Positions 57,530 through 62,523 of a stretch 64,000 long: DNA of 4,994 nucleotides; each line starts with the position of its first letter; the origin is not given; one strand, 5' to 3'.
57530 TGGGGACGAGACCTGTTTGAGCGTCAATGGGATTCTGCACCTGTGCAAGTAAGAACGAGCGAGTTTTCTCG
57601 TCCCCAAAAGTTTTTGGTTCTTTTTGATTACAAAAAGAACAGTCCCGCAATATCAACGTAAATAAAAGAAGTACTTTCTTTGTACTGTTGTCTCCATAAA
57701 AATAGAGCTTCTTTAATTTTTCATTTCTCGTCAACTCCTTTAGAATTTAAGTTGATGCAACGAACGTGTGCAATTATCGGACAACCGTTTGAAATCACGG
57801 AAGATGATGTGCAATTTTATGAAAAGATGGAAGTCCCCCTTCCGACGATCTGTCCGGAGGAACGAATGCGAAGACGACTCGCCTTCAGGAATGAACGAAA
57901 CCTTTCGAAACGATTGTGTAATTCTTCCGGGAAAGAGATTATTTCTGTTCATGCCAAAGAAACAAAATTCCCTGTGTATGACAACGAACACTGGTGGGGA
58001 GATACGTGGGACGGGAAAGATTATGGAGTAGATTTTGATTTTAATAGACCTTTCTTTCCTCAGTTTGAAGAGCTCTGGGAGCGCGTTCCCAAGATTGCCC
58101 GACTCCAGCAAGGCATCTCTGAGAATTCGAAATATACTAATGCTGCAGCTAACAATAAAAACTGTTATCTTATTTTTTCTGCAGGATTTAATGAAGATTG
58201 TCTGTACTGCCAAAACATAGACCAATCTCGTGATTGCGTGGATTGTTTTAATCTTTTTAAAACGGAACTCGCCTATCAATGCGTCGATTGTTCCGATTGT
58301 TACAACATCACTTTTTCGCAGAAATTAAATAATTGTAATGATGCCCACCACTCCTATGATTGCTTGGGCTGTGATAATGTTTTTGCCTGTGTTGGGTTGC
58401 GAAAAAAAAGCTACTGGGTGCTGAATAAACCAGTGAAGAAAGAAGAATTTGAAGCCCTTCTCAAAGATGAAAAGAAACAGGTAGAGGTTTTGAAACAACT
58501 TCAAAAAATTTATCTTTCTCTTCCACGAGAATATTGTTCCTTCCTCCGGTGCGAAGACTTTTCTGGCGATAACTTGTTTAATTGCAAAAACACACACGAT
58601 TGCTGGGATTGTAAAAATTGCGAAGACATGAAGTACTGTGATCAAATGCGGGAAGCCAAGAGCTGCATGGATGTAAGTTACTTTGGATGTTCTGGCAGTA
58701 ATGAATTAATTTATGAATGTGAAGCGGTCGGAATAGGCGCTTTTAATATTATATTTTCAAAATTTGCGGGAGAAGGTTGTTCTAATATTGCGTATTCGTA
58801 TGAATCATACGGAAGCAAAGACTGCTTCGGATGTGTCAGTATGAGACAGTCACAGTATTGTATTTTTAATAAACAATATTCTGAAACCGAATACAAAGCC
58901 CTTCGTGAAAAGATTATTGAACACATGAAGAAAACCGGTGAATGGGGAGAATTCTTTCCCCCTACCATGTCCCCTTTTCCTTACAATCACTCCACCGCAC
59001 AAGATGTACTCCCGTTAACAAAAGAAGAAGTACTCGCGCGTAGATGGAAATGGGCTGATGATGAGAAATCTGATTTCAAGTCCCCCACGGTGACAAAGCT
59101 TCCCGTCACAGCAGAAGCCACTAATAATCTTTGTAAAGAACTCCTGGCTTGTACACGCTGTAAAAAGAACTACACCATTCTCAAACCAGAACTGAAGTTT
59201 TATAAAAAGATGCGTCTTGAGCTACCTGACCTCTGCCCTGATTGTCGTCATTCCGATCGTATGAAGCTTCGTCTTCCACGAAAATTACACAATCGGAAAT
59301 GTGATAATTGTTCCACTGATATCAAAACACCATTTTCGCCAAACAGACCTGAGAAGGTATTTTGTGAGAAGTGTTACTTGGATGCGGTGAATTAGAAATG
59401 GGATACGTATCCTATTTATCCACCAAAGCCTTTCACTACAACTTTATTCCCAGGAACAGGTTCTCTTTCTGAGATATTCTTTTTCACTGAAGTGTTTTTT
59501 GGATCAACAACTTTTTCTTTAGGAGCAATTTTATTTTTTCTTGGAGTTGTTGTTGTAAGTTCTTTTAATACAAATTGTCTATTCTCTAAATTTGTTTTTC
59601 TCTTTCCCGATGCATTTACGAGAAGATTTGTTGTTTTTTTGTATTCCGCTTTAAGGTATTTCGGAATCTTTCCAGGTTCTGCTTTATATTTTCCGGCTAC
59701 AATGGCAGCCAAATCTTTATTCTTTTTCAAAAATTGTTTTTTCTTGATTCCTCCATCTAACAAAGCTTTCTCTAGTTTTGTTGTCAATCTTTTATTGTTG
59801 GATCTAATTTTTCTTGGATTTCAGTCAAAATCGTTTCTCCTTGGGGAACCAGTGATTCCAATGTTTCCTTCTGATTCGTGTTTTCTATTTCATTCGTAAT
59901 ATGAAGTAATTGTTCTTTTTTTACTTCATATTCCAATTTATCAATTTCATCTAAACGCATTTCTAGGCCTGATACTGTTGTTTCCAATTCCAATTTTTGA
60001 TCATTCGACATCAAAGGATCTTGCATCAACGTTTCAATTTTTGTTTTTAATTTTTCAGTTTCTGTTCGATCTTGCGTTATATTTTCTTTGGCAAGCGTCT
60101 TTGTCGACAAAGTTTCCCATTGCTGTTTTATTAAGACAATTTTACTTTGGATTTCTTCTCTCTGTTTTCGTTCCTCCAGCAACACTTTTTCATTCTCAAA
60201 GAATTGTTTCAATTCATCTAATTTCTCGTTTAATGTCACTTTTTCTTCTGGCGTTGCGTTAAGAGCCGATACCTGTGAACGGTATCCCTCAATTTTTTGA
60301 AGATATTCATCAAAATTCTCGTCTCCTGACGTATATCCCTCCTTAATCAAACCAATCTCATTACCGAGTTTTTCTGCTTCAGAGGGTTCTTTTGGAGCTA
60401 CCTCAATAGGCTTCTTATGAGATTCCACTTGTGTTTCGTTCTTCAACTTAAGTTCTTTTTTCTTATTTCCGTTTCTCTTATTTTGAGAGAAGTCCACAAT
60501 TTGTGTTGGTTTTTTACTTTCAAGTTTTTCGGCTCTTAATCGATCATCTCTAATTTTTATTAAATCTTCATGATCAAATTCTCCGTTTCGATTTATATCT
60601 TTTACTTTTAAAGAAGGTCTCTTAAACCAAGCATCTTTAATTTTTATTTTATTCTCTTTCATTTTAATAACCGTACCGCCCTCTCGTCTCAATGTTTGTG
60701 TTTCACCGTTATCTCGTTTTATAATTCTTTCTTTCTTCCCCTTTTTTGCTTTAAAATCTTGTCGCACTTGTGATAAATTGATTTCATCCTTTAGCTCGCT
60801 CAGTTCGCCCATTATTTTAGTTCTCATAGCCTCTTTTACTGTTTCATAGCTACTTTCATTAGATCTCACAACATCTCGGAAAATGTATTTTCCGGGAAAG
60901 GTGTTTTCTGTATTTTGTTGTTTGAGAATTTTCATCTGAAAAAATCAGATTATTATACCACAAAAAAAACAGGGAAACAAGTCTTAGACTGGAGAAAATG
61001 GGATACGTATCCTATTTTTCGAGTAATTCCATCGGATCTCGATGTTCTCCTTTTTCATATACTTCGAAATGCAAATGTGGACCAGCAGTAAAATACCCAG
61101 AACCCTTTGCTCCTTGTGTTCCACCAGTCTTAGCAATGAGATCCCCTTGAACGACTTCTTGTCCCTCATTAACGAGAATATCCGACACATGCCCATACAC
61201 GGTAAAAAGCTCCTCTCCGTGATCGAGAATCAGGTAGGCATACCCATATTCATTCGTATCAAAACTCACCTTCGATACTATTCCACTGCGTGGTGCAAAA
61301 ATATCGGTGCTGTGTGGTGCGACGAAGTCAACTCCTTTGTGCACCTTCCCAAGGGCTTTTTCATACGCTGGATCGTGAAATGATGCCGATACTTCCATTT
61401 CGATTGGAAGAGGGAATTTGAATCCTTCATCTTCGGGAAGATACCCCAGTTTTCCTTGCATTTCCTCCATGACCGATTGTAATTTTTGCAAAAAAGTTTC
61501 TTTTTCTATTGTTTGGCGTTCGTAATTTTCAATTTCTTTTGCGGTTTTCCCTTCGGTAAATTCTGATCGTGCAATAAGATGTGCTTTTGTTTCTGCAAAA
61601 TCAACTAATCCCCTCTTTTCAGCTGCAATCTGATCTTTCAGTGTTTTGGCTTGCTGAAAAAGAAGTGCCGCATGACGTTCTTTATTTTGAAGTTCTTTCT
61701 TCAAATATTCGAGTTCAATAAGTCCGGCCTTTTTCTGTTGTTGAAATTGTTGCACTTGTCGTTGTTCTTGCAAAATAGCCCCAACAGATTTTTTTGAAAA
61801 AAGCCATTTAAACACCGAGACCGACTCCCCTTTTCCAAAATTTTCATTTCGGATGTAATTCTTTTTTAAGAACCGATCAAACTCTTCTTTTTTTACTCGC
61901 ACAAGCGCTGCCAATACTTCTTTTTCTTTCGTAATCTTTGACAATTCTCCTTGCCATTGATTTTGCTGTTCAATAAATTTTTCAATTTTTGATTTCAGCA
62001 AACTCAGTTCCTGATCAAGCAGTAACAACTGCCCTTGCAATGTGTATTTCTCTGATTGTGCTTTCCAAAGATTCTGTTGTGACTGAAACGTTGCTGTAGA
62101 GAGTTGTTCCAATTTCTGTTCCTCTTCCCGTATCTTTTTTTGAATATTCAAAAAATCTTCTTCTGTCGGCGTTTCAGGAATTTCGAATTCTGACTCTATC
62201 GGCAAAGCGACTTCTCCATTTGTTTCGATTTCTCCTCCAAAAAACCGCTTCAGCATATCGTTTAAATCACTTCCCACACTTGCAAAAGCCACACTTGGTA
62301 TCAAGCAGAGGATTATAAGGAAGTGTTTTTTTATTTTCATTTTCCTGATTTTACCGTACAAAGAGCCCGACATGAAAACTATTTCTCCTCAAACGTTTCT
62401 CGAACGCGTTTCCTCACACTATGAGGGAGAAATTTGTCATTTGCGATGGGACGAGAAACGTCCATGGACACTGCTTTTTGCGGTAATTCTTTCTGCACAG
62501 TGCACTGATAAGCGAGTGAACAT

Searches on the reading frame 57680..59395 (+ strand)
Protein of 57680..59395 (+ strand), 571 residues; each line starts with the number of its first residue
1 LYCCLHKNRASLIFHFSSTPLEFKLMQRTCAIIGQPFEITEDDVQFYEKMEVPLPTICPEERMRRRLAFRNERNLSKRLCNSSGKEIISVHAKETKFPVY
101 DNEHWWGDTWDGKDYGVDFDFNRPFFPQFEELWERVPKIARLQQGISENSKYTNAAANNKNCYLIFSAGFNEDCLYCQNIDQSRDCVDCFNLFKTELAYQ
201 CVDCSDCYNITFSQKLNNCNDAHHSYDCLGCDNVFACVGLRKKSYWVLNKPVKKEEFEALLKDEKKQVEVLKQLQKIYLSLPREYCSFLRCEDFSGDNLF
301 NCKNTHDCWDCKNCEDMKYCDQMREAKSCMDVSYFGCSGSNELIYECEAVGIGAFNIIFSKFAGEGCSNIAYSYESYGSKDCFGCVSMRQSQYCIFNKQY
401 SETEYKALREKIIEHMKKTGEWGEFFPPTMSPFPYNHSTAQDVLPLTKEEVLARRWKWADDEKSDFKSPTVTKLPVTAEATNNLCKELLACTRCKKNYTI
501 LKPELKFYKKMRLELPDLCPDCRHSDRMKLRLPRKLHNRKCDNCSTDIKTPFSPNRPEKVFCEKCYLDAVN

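Call 26: search_protein_families(library=pfam, proteins=[window:57680-59395:+], max_evalue=0.001)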
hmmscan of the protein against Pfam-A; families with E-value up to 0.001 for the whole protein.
window:57680-59395:+ (571 aa): 1 family
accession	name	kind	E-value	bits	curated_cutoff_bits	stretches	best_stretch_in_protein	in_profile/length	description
PF23477.1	zf_Tbcl_2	-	1.5e-05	25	27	1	534-566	1-33/37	Probable treble clef zinc finger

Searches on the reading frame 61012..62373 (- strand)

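Call 26: search_protein_families(library=pfam, proteins=[window:61012-62373:-], max_evalue=0.001)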
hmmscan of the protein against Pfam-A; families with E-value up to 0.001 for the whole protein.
window:61012-62373:- (453 aa): 1 family
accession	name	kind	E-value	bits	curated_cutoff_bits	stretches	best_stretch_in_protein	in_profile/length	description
PF01551.29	Peptidase_M23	-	1.1e-24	86.9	28.7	1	344-447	2-96/96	Peptidase family M23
